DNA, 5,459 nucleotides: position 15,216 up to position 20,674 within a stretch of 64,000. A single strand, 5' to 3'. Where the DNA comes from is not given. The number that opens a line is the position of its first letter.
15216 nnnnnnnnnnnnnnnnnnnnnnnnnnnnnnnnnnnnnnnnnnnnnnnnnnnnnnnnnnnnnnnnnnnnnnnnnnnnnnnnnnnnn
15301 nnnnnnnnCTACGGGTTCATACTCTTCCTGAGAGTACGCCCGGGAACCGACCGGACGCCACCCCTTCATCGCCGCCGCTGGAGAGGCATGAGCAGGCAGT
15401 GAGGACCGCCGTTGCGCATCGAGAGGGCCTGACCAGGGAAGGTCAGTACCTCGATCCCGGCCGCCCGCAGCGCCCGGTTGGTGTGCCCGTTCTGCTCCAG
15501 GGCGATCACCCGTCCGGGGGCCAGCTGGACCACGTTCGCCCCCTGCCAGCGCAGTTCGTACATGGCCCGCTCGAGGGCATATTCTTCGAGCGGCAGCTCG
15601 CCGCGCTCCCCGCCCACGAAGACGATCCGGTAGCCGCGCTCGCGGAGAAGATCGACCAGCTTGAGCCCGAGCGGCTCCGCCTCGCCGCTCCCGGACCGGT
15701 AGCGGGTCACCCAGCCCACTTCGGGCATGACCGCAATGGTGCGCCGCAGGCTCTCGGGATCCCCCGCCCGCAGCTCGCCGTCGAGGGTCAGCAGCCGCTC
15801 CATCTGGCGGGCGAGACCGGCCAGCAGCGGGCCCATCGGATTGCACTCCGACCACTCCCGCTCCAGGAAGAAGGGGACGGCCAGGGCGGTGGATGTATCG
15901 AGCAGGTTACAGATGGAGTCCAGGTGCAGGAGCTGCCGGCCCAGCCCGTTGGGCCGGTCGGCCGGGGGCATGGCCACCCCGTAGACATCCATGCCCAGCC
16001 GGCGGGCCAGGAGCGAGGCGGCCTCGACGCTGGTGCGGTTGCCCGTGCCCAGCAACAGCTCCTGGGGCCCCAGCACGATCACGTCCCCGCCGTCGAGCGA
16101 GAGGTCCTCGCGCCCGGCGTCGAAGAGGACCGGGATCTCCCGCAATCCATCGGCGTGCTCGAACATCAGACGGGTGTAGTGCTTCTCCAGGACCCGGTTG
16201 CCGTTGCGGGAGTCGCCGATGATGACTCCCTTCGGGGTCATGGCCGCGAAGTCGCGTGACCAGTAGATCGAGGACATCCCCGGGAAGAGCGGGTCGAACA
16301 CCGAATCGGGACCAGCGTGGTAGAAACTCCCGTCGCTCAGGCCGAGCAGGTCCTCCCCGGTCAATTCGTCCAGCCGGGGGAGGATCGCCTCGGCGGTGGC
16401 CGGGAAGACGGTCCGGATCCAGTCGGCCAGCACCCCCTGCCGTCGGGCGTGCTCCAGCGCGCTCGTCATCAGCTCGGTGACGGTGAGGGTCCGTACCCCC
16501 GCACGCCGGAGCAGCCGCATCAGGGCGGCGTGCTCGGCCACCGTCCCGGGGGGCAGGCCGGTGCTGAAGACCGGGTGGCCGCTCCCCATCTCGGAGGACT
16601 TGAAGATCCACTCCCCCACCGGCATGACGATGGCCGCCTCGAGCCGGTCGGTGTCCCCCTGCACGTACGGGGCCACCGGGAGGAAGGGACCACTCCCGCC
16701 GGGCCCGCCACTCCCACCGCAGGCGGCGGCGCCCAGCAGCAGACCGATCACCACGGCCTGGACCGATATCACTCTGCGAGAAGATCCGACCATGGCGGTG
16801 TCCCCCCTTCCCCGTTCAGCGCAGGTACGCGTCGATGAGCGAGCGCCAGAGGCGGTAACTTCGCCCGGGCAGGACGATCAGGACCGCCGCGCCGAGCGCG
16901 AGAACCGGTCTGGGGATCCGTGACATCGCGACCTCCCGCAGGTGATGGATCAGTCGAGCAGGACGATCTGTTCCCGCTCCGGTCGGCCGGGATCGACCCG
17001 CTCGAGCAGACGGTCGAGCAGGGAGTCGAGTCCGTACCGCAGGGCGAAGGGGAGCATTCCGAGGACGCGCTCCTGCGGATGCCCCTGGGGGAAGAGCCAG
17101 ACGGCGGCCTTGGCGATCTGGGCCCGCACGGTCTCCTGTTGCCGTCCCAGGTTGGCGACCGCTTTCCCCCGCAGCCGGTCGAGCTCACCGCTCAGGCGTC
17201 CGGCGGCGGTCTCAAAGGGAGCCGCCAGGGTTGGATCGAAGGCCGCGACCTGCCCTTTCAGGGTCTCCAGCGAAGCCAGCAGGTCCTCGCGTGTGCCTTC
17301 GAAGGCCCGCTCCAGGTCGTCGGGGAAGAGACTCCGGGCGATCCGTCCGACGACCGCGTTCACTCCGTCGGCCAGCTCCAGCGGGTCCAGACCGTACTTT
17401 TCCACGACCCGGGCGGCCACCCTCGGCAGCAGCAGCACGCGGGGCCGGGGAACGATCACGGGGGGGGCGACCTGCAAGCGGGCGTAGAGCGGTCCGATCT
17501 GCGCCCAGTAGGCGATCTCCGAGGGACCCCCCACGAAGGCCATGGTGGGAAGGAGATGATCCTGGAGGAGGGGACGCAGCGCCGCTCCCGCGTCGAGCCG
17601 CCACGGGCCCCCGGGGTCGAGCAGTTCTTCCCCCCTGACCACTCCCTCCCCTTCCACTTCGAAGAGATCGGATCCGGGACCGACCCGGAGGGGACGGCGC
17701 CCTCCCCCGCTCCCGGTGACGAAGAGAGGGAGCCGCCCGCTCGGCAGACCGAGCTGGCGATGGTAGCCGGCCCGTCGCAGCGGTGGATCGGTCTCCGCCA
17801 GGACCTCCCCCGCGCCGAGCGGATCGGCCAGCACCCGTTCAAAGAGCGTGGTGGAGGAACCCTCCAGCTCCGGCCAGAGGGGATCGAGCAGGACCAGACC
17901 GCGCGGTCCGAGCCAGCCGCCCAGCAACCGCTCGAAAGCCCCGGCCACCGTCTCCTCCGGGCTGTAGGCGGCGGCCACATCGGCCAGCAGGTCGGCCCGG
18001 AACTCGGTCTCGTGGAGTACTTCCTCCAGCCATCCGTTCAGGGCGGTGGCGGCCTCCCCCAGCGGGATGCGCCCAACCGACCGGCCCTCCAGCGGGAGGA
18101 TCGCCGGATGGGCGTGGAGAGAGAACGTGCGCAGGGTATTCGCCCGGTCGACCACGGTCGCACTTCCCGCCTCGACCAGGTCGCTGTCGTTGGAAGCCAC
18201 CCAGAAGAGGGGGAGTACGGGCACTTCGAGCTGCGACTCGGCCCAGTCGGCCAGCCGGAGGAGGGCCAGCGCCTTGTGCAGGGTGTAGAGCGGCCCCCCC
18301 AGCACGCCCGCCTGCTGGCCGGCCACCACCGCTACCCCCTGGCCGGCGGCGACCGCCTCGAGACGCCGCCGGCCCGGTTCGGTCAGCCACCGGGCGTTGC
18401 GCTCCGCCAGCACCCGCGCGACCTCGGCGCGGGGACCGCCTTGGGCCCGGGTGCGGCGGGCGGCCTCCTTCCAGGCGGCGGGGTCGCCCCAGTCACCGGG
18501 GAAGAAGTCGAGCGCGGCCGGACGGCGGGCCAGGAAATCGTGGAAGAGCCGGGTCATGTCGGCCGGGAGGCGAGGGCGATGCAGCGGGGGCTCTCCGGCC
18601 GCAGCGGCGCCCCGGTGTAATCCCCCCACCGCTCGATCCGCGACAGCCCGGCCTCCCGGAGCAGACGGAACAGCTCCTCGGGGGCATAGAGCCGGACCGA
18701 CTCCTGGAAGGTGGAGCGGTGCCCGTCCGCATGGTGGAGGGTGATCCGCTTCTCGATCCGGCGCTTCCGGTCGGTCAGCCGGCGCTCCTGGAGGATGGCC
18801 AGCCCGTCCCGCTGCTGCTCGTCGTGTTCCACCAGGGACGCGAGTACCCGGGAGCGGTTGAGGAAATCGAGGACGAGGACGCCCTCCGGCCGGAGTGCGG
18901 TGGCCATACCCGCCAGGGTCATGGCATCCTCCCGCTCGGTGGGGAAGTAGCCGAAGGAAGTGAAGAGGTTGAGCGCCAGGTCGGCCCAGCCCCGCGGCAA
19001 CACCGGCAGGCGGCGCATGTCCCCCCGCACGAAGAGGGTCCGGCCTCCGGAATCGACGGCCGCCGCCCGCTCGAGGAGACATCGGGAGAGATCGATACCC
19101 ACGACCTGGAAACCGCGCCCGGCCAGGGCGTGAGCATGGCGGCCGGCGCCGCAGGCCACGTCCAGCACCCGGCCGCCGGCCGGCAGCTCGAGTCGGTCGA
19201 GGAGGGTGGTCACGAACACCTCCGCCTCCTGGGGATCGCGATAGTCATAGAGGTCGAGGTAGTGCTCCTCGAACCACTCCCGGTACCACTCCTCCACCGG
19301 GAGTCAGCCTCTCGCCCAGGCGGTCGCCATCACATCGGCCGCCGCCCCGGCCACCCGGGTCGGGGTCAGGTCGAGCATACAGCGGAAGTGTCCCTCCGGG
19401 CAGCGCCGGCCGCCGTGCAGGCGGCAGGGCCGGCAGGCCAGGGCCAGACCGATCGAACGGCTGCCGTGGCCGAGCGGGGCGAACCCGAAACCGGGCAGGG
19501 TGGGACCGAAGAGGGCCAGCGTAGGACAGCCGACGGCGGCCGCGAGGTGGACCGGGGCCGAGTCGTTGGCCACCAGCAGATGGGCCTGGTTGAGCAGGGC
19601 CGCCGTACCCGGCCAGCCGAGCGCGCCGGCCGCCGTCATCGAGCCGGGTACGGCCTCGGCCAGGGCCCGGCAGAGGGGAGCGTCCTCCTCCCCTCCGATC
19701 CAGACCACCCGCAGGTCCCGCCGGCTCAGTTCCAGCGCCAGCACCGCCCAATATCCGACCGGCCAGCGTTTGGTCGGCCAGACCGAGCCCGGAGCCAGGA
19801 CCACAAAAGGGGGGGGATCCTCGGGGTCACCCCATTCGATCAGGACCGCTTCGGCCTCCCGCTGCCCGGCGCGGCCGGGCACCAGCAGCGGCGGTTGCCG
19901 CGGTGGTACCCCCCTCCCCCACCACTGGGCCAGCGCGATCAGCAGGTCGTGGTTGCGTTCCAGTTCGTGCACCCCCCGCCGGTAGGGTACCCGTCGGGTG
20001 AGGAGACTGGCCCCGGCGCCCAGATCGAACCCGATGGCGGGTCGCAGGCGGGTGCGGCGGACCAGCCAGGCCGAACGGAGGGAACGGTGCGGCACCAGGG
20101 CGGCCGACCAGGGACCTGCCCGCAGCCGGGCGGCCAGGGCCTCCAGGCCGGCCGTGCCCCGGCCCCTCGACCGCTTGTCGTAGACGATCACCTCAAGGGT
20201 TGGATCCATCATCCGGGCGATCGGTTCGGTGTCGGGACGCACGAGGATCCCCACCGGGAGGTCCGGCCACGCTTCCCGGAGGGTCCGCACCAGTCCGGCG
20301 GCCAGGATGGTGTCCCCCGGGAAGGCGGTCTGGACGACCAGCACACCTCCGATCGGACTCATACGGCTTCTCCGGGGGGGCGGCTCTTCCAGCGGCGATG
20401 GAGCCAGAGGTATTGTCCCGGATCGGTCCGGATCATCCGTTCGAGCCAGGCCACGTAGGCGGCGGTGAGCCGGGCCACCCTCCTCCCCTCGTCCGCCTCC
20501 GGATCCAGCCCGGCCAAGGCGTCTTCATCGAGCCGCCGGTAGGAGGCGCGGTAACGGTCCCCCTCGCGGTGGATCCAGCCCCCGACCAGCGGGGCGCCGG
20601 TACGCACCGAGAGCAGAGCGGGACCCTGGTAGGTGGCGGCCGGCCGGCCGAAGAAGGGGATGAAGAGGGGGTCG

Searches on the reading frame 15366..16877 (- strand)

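Call 52: search_protein_families(library=pfam, proteins=[window:15366-16877:-], max_evalue=0.0001)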
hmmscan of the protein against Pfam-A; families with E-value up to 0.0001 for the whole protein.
window:15366-16877:- (503 aa): 1 family
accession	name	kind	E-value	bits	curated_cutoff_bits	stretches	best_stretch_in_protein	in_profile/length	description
PF02274.22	ADI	-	1.8e-33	116.5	22.8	2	401-501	287-377/377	Arginine deiminase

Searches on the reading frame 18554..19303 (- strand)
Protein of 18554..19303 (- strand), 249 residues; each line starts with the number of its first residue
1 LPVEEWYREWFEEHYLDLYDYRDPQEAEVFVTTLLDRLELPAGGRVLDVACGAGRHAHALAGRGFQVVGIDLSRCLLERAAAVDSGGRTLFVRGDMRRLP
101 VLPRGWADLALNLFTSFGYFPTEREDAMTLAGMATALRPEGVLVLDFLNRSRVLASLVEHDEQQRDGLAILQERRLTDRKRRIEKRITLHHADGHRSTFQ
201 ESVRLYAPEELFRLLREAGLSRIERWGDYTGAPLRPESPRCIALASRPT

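Call 52: search_protein_families(library=pfam, proteins=[window:18554-19303:-], max_evalue=0.0001)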
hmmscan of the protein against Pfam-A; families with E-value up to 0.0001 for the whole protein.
window:18554-19303:- (249 aa): 5 families
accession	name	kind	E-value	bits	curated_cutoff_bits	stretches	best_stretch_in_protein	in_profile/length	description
PF13649.12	Methyltransf_25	-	5.3e-14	53.1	27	1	46-141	1-97/97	Methyltransferase domain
PF08241.18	Methyltransf_11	-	6.3e-11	43.2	21.2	1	47-145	1-95/95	Methyltransferase domain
PF13847.12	Methyltransf_31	-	7.8e-09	35.8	27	1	43-162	4-127/145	Methyltransferase domain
PF13489.12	Methyltransf_23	-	9.7e-09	35.6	27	1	32-221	10-160/164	Methyltransferase domain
PF05724.17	TPMT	-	2.3e-06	27.9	26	1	23-80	18-75/218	Thiopurine S-methyltransferase (TPMT)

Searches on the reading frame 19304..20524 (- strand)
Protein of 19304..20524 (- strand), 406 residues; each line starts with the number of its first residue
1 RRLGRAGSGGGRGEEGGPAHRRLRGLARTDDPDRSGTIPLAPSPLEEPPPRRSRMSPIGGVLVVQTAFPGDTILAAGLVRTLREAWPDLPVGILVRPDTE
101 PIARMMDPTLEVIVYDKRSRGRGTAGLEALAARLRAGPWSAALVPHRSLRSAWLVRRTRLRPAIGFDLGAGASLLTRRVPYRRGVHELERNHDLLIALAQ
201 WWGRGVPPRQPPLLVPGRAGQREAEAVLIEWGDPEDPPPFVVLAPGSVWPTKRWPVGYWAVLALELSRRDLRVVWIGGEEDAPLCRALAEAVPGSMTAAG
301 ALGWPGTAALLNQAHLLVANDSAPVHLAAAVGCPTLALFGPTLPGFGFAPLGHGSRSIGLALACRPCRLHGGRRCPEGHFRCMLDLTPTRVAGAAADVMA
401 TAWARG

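Call 52: search_protein_families(library=pfam, proteins=[window:19304-20524:-], max_evalue=0.0001)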
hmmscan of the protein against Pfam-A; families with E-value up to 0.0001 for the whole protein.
window:19304-20524:- (406 aa): 1 family
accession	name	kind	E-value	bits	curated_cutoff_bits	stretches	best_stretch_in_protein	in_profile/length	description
PF01075.23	Glyco_transf_9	-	1.8e-31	109.8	22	1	129-368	3-237/247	Glycosyltransferase family 9 (heptosyltransferase)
